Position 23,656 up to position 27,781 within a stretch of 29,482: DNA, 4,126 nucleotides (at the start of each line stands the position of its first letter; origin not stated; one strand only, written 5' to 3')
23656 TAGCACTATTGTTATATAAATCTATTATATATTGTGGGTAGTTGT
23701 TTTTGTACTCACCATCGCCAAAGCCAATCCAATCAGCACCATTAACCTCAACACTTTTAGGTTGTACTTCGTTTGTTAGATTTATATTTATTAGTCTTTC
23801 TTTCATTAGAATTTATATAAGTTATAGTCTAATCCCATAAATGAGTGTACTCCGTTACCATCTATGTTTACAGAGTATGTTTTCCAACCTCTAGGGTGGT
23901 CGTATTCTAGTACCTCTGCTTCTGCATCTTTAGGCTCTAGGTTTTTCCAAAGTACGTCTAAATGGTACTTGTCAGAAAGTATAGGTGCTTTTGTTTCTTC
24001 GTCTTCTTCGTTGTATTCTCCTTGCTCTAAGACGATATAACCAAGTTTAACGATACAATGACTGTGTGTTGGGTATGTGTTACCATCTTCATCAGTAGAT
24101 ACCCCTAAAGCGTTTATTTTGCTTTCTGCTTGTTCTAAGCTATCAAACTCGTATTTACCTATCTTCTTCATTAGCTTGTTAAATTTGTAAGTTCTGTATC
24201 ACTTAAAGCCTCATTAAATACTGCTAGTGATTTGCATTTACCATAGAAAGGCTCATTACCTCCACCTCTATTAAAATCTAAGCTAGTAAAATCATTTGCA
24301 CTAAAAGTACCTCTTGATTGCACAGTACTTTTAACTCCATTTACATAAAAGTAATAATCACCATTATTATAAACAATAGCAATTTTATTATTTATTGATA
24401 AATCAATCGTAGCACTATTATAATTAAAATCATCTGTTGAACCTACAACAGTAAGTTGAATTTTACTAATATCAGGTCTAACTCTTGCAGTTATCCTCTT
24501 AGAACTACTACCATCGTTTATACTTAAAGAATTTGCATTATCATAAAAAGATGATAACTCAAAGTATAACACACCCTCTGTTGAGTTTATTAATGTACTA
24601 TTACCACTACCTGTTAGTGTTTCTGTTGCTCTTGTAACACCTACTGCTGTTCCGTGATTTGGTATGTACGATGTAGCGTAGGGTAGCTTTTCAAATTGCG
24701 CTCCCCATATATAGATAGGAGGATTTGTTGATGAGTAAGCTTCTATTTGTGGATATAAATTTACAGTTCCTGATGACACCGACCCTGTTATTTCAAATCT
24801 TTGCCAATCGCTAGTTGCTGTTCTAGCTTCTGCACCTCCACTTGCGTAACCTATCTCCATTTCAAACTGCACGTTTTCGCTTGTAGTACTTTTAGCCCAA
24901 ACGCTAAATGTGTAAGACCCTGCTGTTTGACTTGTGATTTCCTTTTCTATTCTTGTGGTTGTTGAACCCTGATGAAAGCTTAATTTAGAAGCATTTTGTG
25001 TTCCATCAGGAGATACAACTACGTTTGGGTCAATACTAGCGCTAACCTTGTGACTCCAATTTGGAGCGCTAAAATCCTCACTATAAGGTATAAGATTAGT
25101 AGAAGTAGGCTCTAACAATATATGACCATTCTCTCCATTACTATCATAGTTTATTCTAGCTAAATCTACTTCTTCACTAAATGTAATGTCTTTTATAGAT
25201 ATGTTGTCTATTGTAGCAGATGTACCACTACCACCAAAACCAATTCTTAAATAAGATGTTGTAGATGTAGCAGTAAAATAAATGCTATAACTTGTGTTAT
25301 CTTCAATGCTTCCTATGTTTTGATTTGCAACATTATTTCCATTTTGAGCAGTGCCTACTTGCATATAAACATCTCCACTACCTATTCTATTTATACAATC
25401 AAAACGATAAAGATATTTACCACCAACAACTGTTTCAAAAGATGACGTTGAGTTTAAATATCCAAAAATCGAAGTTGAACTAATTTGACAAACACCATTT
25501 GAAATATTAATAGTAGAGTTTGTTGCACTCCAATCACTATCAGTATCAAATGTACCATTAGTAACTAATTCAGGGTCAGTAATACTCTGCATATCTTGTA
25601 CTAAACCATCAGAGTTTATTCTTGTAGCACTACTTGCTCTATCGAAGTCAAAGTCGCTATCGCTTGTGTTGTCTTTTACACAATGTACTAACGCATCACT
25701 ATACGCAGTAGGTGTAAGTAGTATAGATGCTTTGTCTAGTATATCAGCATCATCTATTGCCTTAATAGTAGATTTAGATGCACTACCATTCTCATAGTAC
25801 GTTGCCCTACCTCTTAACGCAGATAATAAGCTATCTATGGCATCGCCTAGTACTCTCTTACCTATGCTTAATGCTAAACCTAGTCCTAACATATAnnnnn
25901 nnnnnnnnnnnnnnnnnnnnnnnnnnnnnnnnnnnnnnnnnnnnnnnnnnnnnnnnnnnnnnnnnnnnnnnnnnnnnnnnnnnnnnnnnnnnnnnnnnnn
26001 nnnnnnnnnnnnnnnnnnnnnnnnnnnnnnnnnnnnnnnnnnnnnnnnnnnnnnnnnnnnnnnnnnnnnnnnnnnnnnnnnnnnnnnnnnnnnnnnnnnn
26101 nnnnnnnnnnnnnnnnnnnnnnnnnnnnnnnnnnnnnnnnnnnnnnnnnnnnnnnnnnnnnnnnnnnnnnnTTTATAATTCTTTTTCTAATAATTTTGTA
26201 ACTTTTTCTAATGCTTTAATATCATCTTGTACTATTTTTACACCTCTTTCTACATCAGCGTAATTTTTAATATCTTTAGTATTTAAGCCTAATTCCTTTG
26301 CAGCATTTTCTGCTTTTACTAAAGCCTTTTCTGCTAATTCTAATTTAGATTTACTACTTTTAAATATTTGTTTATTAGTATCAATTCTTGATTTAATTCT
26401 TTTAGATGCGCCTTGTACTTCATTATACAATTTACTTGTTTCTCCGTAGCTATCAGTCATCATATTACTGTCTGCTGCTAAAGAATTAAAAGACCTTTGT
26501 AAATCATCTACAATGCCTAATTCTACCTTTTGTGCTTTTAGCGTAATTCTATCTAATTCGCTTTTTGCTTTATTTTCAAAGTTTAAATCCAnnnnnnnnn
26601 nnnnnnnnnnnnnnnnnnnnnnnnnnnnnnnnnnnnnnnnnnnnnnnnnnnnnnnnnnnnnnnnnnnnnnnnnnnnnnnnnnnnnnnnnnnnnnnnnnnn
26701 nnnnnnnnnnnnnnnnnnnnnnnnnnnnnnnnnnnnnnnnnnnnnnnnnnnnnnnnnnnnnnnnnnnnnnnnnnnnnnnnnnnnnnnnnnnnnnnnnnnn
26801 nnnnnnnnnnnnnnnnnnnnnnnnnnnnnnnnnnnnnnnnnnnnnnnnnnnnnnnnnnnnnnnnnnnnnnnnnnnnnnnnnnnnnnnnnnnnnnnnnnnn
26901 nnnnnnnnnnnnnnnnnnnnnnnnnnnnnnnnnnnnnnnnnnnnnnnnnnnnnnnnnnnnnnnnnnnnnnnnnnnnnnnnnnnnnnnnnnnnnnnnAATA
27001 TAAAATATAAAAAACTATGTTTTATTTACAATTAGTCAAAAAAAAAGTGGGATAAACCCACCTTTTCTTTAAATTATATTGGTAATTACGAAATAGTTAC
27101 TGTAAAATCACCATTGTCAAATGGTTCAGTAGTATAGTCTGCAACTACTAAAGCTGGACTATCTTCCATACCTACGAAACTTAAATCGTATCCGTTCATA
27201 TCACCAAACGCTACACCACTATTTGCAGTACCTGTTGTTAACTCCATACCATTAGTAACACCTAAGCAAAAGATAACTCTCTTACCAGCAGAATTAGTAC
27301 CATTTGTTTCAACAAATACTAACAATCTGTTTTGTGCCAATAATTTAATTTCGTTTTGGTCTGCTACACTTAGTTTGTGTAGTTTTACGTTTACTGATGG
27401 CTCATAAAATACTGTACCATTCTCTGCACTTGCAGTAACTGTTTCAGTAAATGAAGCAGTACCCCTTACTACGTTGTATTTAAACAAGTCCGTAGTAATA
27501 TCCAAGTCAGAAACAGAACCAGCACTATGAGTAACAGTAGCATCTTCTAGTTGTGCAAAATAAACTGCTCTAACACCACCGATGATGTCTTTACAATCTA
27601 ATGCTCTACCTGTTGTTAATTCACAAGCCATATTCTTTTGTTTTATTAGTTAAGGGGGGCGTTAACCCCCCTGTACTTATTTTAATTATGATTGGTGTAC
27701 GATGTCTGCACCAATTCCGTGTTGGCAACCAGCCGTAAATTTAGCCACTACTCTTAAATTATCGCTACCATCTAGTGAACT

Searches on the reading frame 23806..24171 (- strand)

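Call 17: search_protein_families(library=phrogs, proteins=[window:23806-24171:-], max_evalue=0.001)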
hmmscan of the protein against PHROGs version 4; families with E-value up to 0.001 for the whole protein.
window:23806-24171:- (121 aa): 1 family
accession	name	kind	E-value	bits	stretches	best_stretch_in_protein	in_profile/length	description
phrog_18574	-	unknown function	1e-06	29.9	1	10-79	9-79/99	-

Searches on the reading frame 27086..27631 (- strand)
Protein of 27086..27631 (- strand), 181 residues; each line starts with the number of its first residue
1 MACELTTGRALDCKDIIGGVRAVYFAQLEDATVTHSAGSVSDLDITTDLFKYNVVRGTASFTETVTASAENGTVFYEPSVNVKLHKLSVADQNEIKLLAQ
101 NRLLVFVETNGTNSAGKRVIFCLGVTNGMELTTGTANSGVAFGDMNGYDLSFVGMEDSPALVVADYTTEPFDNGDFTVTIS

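Call 17: search_protein_families(library=phrogs, proteins=[window:27086-27631:-], max_evalue=0.001)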
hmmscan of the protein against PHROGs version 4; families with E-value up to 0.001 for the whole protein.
window:27086-27631:- (181 aa): 1 family
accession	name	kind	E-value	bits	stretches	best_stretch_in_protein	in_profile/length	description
phrog_19091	-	unknown function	7.8e-23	82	1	1-171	1-168/181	-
